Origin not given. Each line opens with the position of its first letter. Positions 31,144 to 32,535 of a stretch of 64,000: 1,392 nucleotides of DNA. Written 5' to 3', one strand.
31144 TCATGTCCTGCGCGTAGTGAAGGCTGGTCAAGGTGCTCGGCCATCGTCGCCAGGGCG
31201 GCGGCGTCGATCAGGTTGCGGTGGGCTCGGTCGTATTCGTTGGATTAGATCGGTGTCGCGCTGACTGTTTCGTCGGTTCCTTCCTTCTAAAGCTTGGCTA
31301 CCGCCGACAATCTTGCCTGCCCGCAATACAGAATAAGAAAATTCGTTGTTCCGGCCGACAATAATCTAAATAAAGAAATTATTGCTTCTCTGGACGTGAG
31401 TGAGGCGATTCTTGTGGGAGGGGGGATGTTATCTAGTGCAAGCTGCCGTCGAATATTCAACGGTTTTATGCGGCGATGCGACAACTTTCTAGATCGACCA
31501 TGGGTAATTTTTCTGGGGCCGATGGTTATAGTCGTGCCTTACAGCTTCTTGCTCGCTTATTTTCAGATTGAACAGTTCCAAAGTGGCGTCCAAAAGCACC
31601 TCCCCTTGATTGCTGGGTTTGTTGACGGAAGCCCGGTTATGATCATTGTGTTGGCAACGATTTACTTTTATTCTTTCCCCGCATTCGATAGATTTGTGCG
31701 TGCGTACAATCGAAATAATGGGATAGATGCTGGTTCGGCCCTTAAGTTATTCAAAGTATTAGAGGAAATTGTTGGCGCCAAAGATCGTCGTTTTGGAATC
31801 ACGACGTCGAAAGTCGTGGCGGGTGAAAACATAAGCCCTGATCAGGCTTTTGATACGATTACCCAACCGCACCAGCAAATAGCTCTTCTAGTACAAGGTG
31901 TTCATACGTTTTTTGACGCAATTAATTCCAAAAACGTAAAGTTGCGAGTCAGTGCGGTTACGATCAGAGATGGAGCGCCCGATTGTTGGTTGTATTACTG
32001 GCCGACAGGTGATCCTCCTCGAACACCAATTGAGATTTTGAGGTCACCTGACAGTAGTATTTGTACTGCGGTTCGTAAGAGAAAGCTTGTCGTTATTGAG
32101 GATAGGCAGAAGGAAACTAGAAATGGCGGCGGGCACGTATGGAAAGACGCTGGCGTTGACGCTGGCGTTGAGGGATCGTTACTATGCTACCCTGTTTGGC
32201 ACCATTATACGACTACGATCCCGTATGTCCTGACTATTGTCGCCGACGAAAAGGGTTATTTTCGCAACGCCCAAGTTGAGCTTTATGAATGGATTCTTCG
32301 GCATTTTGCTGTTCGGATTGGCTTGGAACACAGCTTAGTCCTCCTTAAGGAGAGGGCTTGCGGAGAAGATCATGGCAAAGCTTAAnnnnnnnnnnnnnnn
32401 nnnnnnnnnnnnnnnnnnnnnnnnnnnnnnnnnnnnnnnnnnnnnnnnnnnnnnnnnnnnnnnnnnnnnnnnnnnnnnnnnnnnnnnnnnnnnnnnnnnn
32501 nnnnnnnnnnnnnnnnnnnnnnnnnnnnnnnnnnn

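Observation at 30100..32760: Lower-GC three-gene cargo cassette at the attR end of the satellite: candidate novel anti-phage / abortive-infection system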

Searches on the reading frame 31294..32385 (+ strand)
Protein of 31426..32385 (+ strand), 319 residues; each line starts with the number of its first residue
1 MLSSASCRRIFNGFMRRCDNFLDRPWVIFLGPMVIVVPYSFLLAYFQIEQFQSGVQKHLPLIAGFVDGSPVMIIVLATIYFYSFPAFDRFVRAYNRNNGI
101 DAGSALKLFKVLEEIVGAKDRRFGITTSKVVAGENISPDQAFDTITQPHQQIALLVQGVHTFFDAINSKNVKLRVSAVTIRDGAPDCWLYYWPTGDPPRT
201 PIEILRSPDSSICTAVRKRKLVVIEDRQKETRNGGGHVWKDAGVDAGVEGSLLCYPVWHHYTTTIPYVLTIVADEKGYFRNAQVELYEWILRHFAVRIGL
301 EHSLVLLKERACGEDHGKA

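Call 3: search_protein_families(library=pfam, proteins=[window:31426-32385:+, window:31294-32385:+], max_evalue=1)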
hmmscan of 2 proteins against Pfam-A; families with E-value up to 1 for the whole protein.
window:31426-32385:+ (319 aa): 0 families

window:31294-32385:+ (363 aa): 0 families

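Call 4: search_protein_families(library=padloc, proteins=[window:31426-32385:+], max_evalue=1)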
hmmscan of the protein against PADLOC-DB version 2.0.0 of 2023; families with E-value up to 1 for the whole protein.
window:31426-32385:+ (319 aa): 0 families

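Call 7: search_protein_families(library=ncbifam, proteins=[window:31426-32385:+], max_evalue=1)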
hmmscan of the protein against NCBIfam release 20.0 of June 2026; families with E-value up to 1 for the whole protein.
window:31426-32385:+ (319 aa): 0 families

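Call 8: search_protein_families(library=phrogs, proteins=[window:31426-32385:+], max_evalue=1)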
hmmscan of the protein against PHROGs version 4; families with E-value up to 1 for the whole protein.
window:31426-32385:+ (319 aa): 1 family
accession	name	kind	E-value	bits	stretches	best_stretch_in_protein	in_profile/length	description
phrog_22922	-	unknown function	0.019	15.7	1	87-161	91-165/177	-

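Call 13: find_homologous_proteins(query=window:31426-32385:+)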
Query window:31426-32385:+ (319 aa): 5 proteins with E <= 0.001 among 1090 candidates.
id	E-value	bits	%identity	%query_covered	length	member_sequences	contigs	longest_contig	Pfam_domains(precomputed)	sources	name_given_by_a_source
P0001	5.0e-218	741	100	100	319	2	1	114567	-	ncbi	-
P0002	1.5e-67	246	41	94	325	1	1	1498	-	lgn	-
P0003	2.2e-62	229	39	97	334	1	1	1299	-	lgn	-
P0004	1.5e-55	207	39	97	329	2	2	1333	-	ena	-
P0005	8.0e-41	158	39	71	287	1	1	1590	-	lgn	-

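Call 21: find_encoding_contigs(protein=P0001, flank=10000, max_places=3)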
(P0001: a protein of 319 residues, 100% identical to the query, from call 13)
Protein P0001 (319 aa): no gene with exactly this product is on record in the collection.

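Call 22: find_encoding_contigs(protein=P0002, flank=5000, max_places=3)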
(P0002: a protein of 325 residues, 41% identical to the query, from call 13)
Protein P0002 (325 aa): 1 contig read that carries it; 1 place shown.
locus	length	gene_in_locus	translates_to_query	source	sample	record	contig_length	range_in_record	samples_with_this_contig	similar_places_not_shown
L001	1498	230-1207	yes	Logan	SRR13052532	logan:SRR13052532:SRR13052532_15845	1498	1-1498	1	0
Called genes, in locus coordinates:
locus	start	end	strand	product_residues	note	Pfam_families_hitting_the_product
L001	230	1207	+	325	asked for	-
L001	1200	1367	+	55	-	-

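Call 23: find_encoding_contigs(protein=P0005, flank=5000, max_places=3)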
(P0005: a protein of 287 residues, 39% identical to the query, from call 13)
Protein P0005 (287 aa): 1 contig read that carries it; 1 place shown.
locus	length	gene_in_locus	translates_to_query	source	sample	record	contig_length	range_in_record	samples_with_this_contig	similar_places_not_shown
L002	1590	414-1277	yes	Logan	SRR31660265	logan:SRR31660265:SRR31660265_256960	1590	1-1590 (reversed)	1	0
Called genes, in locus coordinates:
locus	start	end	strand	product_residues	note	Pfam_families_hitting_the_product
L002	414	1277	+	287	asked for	-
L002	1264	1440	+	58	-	-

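Call 24: find_encoding_contigs(protein=P0004, flank=5000, max_places=3)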
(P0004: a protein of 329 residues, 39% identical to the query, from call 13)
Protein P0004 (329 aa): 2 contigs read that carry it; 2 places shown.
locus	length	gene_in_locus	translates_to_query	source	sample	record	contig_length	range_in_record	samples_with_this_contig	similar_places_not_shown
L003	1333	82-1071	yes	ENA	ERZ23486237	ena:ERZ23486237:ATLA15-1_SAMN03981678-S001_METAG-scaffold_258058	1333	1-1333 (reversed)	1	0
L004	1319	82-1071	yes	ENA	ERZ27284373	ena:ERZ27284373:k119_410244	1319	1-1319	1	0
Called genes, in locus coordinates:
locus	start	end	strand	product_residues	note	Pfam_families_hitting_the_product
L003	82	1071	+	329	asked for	-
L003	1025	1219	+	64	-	-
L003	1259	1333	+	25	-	?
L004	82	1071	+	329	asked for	-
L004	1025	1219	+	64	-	-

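Call 25: find_encoding_contigs(protein=P0003, flank=5000, max_places=3)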
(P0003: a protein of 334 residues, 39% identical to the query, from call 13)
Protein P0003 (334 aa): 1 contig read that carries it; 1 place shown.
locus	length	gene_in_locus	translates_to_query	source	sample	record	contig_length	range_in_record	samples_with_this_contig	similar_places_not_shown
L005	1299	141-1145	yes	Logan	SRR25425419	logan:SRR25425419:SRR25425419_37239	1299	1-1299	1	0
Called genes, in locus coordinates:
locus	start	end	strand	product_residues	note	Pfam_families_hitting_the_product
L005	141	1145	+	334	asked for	-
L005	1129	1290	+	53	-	-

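Call 29: predict_structure(alignment_id=A1)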
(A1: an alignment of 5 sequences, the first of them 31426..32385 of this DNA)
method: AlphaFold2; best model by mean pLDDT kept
length: 319 residues; sequences in the alignment: 5
mean_pLDDT: 70.8   pTM: 0.55
mean pLDDT of the five models: 70.8, 66.1, 63.0, 61.3, 58.7
residues with pLDDT >= 90: 8; 70-90: 181; 50-70: 99; < 50: 31
segments of 3 or more residues with pLDDT < 50: 1-8, 98-100, 234-246, 313-319
pLDDT, mean of each block of 10 residues (from residue 1): 37 67 65 65 77 79 75 69 67 54 57 67 74 76 74 82 74 87 85 69 79 88 77 46 50 84 83 84 80 77 71 46
secondary structure, 60 per line:
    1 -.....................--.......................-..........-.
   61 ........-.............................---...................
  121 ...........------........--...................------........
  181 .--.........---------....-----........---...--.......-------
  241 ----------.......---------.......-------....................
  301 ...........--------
elements in order: H2-22 H25-47 H49-58 H60-68 H70-98 H102-131 H138-145 H148-166 E173-181 E184-192 H202-205 H211-218 E222-224 H227-233 E251-257 E267-273 H281-311

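Call 43: search_protein_representatives(alignment_id=A1)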
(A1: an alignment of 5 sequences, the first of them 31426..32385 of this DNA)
Query: 5 sequences, 321 profile positions. Proteins with E-value up to 0.001 (for the whole library): 662; up to 1e-10: 464; up to 1e-30: 226. The best 150 are listed.
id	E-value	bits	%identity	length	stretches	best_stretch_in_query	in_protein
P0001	2.7e-146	503.0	-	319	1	1-320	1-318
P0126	3.6e-124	430.3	-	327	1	1-317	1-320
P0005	3.7e-122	423.7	-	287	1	38-319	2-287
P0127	7.4e-103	360.2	-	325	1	1-318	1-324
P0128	1.0e-102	359.8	-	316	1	1-312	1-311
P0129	6.4e-101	353.9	-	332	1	14-319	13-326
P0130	7.9e-99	347.0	-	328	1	1-316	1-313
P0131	7.2e-97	340.6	-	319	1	10-317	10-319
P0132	1.2e-92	326.7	-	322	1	1-319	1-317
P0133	7.5e-92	324.1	-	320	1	1-313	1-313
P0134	7.2e-90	317.6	-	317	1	4-314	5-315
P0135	7.2e-90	317.6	-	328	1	12-317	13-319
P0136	6.4e-89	314.5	-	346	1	1-318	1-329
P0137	2.6e-88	312.5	-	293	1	28-312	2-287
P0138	2.9e-86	305.7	-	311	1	12-313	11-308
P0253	2.7e-43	164.5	-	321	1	9-318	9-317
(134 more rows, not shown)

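Call 46: find_homologous_proteins(query=A4, max_evalue=1e-10)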
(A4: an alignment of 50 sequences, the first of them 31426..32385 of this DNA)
Query A4 (50 sequences) (319 aa, profile of the alignment): 7 proteins with E <= 1e-10 among 8000 candidates.
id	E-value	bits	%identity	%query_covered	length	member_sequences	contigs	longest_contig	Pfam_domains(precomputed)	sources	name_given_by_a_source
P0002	1.2e-114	401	41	94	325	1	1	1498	-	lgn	-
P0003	4.7e-113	395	39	97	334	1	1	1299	-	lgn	-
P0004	7.6e-111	388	39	97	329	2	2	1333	-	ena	-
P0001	1.7e-105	371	100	100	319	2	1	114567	-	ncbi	-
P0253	3.6e-90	320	27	59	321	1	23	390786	-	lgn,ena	-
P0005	3.2e-63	232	39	71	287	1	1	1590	-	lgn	-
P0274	3.5e-23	100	29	64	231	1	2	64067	-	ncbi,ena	-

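Call 49: find_encoding_contigs(protein=P0253, flank=10000, max_places=6)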
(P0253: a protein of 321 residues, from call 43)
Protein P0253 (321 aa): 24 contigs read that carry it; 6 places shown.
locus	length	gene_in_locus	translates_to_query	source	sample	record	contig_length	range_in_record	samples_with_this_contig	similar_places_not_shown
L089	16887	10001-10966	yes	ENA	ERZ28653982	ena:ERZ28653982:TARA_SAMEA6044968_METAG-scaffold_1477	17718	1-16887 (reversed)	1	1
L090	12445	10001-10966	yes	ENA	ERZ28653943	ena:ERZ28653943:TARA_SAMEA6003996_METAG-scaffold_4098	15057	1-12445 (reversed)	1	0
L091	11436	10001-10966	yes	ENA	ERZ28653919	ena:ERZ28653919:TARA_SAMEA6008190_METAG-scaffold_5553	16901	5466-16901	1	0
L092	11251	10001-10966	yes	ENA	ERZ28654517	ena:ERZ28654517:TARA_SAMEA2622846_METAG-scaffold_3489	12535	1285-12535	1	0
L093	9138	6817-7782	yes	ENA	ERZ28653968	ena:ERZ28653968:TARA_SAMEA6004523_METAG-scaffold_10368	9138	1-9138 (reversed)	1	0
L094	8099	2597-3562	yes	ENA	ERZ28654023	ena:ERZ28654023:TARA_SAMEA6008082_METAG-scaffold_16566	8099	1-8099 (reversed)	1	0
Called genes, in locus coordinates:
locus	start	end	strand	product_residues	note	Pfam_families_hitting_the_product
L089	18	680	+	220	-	PF13460:NAD_binding_10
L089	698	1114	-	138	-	PF02657:SufE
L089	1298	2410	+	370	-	PF00497:SBP_bac_3, PF10613:Lig_chan-Glu_bd, PF00520:Ion_trans, PF00060:Lig_chan, PF07885:Ion_trans_2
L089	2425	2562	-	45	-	PF11295:DUF3096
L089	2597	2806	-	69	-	PF11381:DUF3185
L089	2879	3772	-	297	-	PF03976:PPK2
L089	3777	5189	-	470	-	PF00483:NTP_transferase, PF12804:NTP_transf_3, PF22640:ManC_GMP_beta-helix, PF01050:MannoseP_isomer, PF07883:Cupin_2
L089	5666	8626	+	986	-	PF03477:ATP-cone, PF00317:Ribonuc_red_lgN, PF02867:Ribonuc_red_lgC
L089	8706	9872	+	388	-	PF00268:Ribonuc_red_sm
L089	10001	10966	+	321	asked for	-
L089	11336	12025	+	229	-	PF01797:Y1_Tnp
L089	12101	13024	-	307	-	PF08378:NERD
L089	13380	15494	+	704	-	PF08937:ThsB_TIR, PF13676:TIR_2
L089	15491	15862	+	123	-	-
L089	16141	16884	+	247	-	PF08937:ThsB_TIR, PF13676:TIR_2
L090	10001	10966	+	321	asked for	-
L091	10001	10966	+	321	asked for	-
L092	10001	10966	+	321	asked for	-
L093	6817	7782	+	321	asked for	-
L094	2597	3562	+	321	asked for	-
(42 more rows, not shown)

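Call 50: find_encoding_contigs(protein=P0274, flank=10000, max_places=2)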
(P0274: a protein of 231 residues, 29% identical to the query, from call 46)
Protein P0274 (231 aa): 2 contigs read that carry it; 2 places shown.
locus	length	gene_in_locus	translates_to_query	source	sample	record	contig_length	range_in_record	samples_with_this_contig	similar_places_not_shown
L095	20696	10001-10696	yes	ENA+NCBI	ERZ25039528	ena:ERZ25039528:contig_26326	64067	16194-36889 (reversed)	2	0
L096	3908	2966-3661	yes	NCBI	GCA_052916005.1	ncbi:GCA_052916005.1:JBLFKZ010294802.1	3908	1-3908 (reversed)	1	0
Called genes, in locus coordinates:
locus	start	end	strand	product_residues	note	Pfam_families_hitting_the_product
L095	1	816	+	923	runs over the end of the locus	PF00037:Fer4 (weak), PF12797:Fer4_2 (faint), PF12838:Fer4_7 (weak), PF07992:Pyr_redox_2 (weak), PF13450:NAD_binding_8 (weak), PF12838:Fer4_7, PF13187:Fer4_9 (weak), PF13237:Fer4_10 (weak), +7 more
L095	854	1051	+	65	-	PF02662:FlpD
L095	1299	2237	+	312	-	PF01058:Oxidored_q6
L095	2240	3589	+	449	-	PF27537:HoxH, PF00374:NiFeSe_Hases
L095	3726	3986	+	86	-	-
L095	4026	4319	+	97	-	PF00571:CBS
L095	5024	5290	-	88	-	-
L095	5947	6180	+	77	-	PF10049:DUF2283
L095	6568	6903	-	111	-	PF13744:HTH_37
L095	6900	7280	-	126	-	PF05973:Gp49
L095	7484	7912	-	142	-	PF15891:Nuc_deoxyri_tr2, PF05014:Nuc_deoxyrib_tr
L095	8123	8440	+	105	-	-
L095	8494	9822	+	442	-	PF13701:DDE_Tnp_1_4, PF01609:DDE_Tnp_1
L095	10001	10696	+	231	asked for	-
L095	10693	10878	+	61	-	-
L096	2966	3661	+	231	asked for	-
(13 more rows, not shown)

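Call 51: find_related_loci(query=A1, collection=metagenome_contigs, flank=10000)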
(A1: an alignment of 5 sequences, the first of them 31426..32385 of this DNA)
Query A1 (319 aa) in metagenome_contigs; peptide patterns used: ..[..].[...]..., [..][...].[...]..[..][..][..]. (x = any residue, [..] = any of these).
245 stretches matched a pattern; 23 encode a relative of the query (tblastn E <= 1e-3); 23 distinct loci.
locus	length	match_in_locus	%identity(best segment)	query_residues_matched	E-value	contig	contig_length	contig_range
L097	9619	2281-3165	42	20-309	3e-73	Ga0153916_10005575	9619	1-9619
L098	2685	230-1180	35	5-317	8e-59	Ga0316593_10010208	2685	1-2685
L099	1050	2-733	44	71-311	2e-61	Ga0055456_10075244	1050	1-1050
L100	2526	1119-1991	35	21-309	6e-52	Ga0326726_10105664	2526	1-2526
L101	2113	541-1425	31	22-310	4e-49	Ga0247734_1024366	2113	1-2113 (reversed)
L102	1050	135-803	36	87-315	8e-42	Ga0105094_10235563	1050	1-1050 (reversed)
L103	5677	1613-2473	33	20-308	9e-40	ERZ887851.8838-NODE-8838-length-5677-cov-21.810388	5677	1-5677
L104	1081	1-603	39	110-311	4e-41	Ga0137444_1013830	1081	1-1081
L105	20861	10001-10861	33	20-308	6e-39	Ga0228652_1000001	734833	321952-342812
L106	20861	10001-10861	33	20-308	6e-39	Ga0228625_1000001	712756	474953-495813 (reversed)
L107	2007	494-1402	30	21-318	5e-37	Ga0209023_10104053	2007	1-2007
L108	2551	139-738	34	105-309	1e-36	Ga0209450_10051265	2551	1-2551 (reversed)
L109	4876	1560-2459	30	4-309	4e-36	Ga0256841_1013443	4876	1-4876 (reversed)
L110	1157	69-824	28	60-309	3e-36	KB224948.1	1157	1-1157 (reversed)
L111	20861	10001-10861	31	20-308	3e-34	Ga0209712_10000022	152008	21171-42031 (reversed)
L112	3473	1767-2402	34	100-309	4e-33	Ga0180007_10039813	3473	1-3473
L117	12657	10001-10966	25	1-311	3e-22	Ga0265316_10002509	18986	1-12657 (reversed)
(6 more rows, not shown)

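Call 56: search_solved_structures(query=A4, max_evalue=10)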
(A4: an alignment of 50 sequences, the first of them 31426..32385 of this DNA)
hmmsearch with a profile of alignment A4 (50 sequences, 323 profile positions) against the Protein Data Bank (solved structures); distinct sequences matched with E-value up to 10: 1.
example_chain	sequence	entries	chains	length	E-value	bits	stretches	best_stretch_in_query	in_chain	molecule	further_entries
3tx3_A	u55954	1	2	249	1.1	11.3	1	1-93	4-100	Uncharacterized protein involved in cysteine biosynthesis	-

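Call 59: search_protein_families(library=padloc, alignment_id=A4, max_evalue=0.1)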
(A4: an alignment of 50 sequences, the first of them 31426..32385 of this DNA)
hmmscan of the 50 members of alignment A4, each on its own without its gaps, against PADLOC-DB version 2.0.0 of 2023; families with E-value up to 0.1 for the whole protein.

A. member 1, window:31426-32385:+ (319 aa): 0 families

B. families by the number of members that match (of 50 scanned): 4 families
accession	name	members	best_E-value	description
PDLC00303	PtuA1|PtuA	1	0.0038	AAA ATPase domain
PDLC00952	Cas5c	1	0.0062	"CRISPR-associated protein Cas5, subtype PGING"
PDLC01875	CARF3--CARF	1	0.021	-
PDLC04019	PD-Lambda-5_B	1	0.045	-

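Call 61: search_protein_families(library=pfam, proteins=[L105:5671-8196:-, L105:8490-9662:-, L105:11514-12071:+, L105:12129-13247:+, L097:897-1877:+, L097:3530-4150:-, L097:3997-4728:+, L117:8778-9206:+, L117:11162-11614:+, L117:11721-12173:+], max_evalue=0.001)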
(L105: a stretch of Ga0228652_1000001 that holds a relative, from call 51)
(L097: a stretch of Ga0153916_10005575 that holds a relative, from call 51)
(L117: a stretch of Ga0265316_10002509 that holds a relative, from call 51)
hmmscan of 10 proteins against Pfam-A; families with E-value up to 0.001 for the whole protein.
L105:5671-8196:- (841 aa): 2 families
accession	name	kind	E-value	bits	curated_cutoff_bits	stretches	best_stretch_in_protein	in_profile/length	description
PF00593.30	TonB_dep_Rec_b-barrel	-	1.4e-24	88.3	27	1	491-804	170-436/436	TonB dependent receptor-like, beta-barrel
PF07715.20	Plug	-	7.6e-19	68.6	23.9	1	42-150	2-107/107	TonB-dependent Receptor Plug Domain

L105:8490-9662:- (390 aa): 1 family
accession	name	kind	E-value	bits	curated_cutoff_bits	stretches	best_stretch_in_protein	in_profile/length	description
PF00487.30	FA_desaturase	-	2.1e-23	83.8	29.7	1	117-332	2-235/253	Fatty acid desaturase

L105:11514-12071:+ (185 aa): 2 families
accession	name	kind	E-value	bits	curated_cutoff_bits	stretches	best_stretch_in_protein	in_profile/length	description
PF08547.18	CIA30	-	4.9e-25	88.8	24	1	32-170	5-148/157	Complex I intermediate-associated protein 30 (CIA30)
PF18329.7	SGBP_B_XBD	-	0.00023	21.8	26.4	0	115-181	111-177/186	Surface glycan-binding protein B xyloglucan binding domain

L105:12129-13247:+ (372 aa): 1 family
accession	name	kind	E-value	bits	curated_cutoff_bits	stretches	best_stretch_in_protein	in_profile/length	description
PF00291.31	PALP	-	3e-67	227.5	35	1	32-336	2-295/295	Pyridoxal-phosphate dependent enzyme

L097:897-1877:+ (326 aa): 1 family
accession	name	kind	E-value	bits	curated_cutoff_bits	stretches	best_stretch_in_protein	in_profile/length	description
PF00348.22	polyprenyl_synt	-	2.4e-84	282.9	27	1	35-276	3-249/251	Polyprenyl synthetase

L097:3530-4150:- (206 aa): 1 family
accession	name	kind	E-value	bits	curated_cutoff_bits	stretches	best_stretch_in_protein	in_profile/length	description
PF04891.17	NifQ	-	2.3e-49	168.3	27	1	54-201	12-159/159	NifQ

L097:3997-4728:+ (243 aa): 0 families

L117:8778-9206:+ (142 aa): 0 families

L117:11162-11614:+ (150 aa): 0 families

L117:11721-12173:+ (150 aa): 1 family
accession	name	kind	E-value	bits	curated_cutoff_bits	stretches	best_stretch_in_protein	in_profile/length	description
PF23470.1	Zn_ribbon_PF0610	-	7.8e-05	22.8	26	1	91-120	3-31/39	PF0610 rubredoxin-like zinc beta-ribbon domain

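Call 63: search_dna_similar(query=window:31426-32385:+, collection=phages, mode=protein, max_evalue=0.001)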
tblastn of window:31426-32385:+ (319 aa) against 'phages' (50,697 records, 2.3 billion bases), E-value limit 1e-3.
No match.
